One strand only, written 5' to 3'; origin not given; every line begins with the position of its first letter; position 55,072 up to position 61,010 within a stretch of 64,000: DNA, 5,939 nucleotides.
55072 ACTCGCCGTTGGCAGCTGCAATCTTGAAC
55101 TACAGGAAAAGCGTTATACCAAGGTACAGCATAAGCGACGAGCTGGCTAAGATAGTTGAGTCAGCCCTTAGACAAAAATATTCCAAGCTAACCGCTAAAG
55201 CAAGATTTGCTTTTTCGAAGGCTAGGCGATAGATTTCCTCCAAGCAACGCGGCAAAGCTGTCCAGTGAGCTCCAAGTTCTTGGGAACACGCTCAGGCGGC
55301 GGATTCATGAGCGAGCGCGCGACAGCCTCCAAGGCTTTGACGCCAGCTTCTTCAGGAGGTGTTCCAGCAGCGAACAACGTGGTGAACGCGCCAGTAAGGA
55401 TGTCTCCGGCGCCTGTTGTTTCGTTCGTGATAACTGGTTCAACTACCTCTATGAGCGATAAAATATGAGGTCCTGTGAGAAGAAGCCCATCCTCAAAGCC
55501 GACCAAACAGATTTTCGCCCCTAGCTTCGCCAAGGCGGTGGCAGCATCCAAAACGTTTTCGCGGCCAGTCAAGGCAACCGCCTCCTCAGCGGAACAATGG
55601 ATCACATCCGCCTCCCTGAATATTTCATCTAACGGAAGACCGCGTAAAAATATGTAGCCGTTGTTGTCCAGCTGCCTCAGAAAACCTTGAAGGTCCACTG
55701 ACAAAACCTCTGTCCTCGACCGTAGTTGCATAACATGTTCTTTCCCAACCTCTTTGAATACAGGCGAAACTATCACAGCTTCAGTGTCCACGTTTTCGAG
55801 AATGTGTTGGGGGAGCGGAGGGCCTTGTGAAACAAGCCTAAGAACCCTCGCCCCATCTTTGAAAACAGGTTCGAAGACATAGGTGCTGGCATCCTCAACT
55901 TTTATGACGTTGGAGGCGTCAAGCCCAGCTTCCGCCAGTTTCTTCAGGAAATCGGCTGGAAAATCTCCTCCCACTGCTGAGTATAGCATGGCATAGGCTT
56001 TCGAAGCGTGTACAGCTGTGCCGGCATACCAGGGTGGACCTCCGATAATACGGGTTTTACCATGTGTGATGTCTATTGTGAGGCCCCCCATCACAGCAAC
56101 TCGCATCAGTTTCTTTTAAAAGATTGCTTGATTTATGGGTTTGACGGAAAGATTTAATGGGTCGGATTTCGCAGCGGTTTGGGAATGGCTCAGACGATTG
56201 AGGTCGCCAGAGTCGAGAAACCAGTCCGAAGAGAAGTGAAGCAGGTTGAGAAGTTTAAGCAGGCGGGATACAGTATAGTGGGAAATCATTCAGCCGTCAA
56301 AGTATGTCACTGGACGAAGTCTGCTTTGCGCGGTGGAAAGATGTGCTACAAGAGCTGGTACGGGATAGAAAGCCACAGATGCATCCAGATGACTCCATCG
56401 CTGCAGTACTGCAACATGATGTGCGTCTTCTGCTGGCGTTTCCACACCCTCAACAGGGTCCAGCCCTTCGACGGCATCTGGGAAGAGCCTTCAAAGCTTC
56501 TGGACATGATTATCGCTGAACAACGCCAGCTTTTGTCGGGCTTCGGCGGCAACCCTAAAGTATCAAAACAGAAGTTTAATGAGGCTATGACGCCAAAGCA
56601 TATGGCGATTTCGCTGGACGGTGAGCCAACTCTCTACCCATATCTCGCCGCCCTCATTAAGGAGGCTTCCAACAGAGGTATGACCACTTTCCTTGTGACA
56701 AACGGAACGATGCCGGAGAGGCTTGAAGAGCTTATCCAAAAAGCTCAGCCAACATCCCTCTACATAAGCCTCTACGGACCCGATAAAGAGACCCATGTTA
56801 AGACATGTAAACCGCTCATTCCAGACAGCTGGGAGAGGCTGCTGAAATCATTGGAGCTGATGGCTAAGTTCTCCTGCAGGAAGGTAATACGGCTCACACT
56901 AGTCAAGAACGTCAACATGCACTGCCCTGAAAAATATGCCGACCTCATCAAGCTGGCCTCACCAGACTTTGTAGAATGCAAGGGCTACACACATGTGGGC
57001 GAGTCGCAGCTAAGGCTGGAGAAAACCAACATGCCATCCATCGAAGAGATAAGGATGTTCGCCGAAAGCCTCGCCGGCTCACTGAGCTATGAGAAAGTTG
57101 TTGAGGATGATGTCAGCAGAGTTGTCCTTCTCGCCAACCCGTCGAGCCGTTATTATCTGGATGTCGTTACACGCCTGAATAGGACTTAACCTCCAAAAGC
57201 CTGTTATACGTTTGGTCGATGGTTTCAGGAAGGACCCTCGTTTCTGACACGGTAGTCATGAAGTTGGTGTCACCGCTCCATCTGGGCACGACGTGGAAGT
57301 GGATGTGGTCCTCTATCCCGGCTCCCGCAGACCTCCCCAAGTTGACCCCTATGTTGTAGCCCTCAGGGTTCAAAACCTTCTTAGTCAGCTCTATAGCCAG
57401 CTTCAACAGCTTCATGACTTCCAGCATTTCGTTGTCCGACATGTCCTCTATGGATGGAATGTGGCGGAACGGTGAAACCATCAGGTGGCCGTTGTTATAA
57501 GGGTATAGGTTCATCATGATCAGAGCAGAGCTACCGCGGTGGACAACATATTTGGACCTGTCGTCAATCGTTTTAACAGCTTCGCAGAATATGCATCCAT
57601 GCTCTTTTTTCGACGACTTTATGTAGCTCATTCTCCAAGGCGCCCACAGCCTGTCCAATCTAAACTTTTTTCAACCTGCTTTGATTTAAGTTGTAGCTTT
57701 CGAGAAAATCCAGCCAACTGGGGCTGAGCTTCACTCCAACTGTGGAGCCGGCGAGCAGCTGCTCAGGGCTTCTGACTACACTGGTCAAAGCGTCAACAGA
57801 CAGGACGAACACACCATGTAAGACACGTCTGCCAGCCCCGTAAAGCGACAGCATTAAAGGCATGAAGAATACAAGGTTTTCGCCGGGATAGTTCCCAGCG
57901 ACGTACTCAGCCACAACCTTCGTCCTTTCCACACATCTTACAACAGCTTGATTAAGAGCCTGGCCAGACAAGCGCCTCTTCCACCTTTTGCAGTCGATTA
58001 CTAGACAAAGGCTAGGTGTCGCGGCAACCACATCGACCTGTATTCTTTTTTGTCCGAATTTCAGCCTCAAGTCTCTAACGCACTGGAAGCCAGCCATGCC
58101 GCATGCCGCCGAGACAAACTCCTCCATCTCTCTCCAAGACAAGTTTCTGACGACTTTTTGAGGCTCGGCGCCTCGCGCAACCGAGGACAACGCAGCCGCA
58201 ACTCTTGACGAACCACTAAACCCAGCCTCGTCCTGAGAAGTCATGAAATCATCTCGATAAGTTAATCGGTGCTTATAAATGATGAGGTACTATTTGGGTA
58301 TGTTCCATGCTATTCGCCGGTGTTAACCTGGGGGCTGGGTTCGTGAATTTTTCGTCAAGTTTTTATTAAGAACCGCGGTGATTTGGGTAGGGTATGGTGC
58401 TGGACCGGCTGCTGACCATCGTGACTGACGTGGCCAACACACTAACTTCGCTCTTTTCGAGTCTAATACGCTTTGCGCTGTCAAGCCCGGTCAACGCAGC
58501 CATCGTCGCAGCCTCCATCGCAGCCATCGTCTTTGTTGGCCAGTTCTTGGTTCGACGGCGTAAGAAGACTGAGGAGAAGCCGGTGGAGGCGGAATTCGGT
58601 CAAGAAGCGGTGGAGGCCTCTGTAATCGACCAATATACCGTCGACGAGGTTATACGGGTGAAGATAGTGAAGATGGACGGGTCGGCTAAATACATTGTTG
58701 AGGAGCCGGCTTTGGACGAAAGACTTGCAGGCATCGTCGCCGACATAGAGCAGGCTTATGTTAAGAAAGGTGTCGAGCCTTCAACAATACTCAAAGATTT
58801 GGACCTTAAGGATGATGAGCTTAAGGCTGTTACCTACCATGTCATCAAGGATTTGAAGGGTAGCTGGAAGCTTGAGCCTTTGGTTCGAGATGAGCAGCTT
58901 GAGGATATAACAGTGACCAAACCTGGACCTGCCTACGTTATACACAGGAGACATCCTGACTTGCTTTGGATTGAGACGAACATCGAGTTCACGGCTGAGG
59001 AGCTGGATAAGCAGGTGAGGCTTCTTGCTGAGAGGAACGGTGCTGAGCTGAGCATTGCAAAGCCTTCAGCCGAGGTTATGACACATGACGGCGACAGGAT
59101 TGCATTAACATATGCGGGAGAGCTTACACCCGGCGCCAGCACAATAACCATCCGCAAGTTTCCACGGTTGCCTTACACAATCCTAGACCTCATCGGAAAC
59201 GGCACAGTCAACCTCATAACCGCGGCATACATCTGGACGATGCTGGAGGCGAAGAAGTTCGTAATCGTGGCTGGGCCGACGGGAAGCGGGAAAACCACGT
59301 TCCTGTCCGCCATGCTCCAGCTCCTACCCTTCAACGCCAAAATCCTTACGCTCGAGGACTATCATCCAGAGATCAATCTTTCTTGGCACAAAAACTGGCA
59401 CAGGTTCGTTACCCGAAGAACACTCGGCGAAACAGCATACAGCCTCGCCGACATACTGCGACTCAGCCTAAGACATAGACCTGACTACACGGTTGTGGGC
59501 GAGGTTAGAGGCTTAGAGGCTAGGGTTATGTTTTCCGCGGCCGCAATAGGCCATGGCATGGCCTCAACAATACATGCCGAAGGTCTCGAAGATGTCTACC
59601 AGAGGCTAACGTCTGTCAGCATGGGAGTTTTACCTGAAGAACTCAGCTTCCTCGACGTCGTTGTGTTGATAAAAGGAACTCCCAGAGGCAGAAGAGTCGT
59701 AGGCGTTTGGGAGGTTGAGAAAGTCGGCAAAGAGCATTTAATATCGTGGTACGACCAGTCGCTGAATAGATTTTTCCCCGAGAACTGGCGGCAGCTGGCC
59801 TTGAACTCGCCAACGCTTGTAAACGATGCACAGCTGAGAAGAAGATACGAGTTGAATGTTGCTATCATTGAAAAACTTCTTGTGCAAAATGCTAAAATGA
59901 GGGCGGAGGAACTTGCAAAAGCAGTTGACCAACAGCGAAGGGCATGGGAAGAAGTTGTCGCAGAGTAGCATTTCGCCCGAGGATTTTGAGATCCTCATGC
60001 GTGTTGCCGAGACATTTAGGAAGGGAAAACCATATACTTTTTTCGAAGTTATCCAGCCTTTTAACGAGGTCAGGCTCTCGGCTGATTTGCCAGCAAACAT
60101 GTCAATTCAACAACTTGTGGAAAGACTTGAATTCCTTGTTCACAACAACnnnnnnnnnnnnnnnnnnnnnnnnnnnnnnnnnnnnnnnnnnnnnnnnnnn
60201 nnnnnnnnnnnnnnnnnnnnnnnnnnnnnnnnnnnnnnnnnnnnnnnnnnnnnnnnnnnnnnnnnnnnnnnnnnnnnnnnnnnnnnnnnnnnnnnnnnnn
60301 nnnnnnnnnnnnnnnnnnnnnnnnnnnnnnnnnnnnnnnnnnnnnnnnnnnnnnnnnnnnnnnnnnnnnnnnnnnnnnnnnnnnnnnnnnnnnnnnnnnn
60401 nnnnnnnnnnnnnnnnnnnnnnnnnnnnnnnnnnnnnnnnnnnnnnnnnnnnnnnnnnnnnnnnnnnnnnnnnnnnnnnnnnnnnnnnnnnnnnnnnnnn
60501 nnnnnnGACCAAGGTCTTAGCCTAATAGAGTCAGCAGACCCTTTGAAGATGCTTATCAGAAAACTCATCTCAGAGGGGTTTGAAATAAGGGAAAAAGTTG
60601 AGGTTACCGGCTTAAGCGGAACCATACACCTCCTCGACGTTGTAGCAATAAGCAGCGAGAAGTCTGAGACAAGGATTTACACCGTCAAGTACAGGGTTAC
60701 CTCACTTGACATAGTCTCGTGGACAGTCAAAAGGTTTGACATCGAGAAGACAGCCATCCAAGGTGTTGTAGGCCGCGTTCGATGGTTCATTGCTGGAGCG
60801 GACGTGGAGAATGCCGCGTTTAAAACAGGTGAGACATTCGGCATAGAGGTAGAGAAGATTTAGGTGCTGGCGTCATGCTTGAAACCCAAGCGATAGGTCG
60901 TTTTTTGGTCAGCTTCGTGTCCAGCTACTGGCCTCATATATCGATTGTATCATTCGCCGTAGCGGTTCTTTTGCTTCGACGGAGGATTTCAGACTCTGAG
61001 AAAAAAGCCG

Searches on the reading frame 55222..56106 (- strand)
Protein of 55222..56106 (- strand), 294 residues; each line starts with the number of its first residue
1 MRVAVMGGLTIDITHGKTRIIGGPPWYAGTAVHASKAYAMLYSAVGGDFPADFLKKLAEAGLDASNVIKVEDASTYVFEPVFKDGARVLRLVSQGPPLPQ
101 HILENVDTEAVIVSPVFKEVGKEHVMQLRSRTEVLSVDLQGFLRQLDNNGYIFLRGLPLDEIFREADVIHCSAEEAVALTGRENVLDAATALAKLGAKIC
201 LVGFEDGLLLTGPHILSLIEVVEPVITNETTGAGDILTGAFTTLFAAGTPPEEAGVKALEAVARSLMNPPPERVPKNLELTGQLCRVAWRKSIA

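Call 3: search_protein_families(library=pfam, proteins=[window:55222-56106:-], max_evalue=0.1)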
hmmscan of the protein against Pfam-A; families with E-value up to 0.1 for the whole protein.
window:55222-56106:- (294 aa): 4 families
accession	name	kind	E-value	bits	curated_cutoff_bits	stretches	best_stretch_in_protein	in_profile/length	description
PF00294.29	PfkB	-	1.2e-08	35.1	25.8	1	40-258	54-282/302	pfkB family carbohydrate kinase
PF08543.17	Phos_pyr_kin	-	0.0041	16.9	27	1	160-267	114-233/246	Phosphomethylpyrimidine kinase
PF04937.20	DUF659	-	0.058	13.5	34.7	0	149-190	58-99/152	Protein of unknown function (DUF 659)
PF01256.23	Carb_kinase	-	0.068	13.1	27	0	229-264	183-218/242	NAD(P)H-hydrate dehydratase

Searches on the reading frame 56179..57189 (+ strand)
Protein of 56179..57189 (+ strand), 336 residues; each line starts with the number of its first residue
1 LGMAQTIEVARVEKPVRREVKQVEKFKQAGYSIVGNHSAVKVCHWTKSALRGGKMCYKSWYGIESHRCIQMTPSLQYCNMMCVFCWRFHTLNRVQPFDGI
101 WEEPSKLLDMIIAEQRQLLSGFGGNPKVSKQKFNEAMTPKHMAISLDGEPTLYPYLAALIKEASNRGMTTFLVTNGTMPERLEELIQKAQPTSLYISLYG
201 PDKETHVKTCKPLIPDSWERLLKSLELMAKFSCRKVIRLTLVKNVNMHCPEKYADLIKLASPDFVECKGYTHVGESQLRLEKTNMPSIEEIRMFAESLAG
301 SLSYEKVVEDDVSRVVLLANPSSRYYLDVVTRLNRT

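Call 3: search_protein_families(library=pfam, proteins=[window:56179-57189:+], max_evalue=0.1)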
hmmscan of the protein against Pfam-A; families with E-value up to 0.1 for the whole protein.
window:56179-57189:+ (336 aa): 2 families
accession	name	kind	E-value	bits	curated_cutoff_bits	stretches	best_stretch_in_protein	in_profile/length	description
PF08608.17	Wyosine_form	-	3.2e-21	75.8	22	1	260-320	2-63/63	Wyosine base formation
PF04055.27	Radical_SAM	-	6.7e-18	65.8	29.5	1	76-257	5-166/166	Radical SAM superfamily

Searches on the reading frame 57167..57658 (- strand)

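Call 3: search_protein_families(library=pfam, proteins=[window:57167-57658:-], max_evalue=0.1)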
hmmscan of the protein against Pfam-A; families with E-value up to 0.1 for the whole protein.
window:57167-57658:- (163 aa): 4 families
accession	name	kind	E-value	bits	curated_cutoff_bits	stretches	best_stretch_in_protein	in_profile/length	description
PF01230.28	HIT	-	8.5e-13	49.2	21.5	1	38-126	8-95/98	HIT domain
PF11969.13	DcpS_C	-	1.5e-06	29.1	24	1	22-124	2-100/114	Scavenger mRNA decapping enzyme C-term binding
PF04677.20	CwfJ_C_1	-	0.00053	20.3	21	1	16-83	8-73/122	Protein similar to CwfJ C-terminus 1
PF16269.10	DUF4922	-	0.00091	19.6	23.6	1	16-123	54-144/146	Domain of unknown function (DUF4922)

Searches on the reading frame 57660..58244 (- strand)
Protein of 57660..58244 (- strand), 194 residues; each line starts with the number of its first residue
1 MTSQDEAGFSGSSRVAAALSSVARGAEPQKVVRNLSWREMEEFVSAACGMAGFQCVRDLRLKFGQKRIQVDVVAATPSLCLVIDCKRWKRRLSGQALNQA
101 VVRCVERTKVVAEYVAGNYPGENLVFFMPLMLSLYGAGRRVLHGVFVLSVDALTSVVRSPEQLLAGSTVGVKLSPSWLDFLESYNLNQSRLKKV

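Call 3: search_protein_families(library=pfam, proteins=[window:57660-58244:-], max_evalue=0.1)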
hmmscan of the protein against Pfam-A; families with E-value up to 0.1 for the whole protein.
window:57660-58244:- (194 aa): 5 families
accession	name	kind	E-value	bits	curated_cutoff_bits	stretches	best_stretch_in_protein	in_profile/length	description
PF08378.17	NERD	-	0.00036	21.5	22.1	1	52-97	20-65/111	Nuclease-related domain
PF04471.18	Mrr_cat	-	0.0011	19.6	21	1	33-99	2-68/115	Restriction endonuclease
PF09272.15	Hepsin-SRCR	-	0.045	14.9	26.6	1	31-87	46-103/110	Hepsin, SRCR domain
PF01870.24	Hjc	-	0.091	13.2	21.1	0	51-89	13-50/93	Archaeal holliday junction resolvase (hjc)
PF06522.17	B12D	-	0.093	12.6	21.5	0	43-60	12-29/54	NADH-ubiquinone reductase complex 1 MLRQ subunit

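Call 4: search_protein_families(library=ncbifam, proteins=[window:57660-58244:-], max_evalue=0.1)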
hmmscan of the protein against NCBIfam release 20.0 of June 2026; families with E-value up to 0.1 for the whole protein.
window:57660-58244:- (194 aa): 0 families

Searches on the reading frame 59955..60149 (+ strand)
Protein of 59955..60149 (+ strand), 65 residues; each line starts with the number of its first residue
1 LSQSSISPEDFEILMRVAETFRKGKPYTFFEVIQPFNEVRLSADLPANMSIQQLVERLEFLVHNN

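Call 55: search_protein_families(library=pfam, proteins=[window:59955-60149:+], max_evalue=10)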
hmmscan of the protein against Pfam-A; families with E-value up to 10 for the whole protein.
window:59955-60149:+ (65 aa): 0 families

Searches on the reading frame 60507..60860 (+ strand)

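Call 55: search_protein_families(library=pfam, proteins=[window:60507-60860:+], max_evalue=10)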
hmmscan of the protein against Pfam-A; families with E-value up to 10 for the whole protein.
window:60507-60860:+ (118 aa): 1 family
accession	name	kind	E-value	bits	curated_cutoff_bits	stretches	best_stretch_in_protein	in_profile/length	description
PF08012.16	DUF1702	-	0.031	13.6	25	1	70-104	172-205/319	Protein of unknown function (DUF1702)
